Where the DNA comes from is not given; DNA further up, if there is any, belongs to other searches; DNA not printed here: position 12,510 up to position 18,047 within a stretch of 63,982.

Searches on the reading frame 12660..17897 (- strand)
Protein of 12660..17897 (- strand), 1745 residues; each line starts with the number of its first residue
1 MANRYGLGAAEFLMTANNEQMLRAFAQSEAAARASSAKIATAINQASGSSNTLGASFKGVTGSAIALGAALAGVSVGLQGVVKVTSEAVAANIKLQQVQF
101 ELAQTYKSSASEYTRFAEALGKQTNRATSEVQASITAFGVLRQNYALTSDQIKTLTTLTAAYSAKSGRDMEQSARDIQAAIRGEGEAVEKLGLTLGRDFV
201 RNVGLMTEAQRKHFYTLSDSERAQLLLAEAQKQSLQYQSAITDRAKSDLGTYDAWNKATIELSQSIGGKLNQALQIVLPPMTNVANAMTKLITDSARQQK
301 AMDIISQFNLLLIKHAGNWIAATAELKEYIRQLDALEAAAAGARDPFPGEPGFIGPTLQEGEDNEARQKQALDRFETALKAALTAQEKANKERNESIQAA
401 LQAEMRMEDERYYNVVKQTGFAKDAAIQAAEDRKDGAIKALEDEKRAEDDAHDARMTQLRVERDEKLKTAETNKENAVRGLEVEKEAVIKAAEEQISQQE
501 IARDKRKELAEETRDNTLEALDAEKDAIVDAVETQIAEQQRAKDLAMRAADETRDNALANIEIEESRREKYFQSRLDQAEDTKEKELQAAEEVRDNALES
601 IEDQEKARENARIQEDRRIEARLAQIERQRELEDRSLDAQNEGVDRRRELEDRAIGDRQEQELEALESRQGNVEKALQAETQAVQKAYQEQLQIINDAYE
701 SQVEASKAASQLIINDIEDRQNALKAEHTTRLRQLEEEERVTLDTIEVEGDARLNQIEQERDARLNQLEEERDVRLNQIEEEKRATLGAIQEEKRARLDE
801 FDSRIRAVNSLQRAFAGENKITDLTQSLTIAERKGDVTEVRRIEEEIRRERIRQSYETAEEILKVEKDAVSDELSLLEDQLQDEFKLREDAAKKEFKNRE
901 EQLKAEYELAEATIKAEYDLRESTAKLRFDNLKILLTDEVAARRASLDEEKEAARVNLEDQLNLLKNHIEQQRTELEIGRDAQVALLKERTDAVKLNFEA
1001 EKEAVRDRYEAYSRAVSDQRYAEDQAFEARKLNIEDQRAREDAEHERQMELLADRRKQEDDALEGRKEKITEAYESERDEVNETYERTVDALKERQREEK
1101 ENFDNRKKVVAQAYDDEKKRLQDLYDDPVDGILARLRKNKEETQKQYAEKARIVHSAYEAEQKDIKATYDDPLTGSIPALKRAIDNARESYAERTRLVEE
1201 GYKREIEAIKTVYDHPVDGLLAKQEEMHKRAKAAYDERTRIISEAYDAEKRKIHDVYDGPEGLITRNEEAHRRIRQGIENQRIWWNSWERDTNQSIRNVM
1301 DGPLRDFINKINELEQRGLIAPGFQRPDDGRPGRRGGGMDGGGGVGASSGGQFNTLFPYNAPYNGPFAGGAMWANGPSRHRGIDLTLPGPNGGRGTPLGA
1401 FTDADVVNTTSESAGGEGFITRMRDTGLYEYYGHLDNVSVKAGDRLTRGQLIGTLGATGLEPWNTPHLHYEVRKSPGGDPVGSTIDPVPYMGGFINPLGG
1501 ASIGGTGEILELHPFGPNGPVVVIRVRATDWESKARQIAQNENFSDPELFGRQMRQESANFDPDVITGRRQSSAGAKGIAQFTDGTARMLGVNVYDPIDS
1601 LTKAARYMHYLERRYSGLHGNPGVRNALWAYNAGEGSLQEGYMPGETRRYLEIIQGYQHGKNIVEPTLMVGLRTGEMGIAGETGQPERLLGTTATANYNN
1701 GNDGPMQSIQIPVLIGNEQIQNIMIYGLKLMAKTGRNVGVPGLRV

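Call 12: search_protein_families(library=phrogs, proteins=[window:12660-17897:-], max_evalue=0.001)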
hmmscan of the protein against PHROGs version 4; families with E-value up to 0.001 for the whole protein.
window:12660-17897:- (1745 aa): 17 families
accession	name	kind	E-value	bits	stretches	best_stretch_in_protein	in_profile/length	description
phrog_7767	-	other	6.1e-16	59.7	1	1378-1491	19-119/194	metallo-endopeptidase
phrog_1533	-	tail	6.8e-12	44.7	1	36-562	612-950/1688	tail length tape measure protein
phrog_14988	-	other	1.3e-09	39.2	1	1378-1473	31-127/272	peptidase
phrog_4070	-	tail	1.1e-08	34.7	1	1353-1495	601-731/989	tail length tape measure protein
phrog_3578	-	lysis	1.2e-08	35.8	1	1408-1492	272-357/405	endolysin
phrog_28672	-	other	1.4e-08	34.8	1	1362-1477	271-378/397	metallo-endopeptidase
phrog_1067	-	head and packaging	1.6e-07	31.2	1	1375-1492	757-864/991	minor head protein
phrog_3084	-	lysis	4.7e-07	30.2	1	1378-1493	22-136/468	endolysin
phrog_8537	-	unknown function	5.3e-07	30.3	1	1407-1496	36-123/384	-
phrog_14342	-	tail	1.3e-05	26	1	1546-1639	155-238/272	lytic tail fiber protein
phrog_28014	-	unknown function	2.4e-05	25.1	1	1571-1656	67-153/224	-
phrog_880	-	lysis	4.4e-05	24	1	1378-1499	27-144/435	endolysin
phrog_13449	-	other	0.00014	22.4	1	1569-1639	38-103/269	transglycosylase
phrog_10030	-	tail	0.00015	20.1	1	1357-1479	1893-2012/2105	tail length tape measure protein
phrog_28394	-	unknown function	0.00044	20.5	1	1373-1481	197-294/303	-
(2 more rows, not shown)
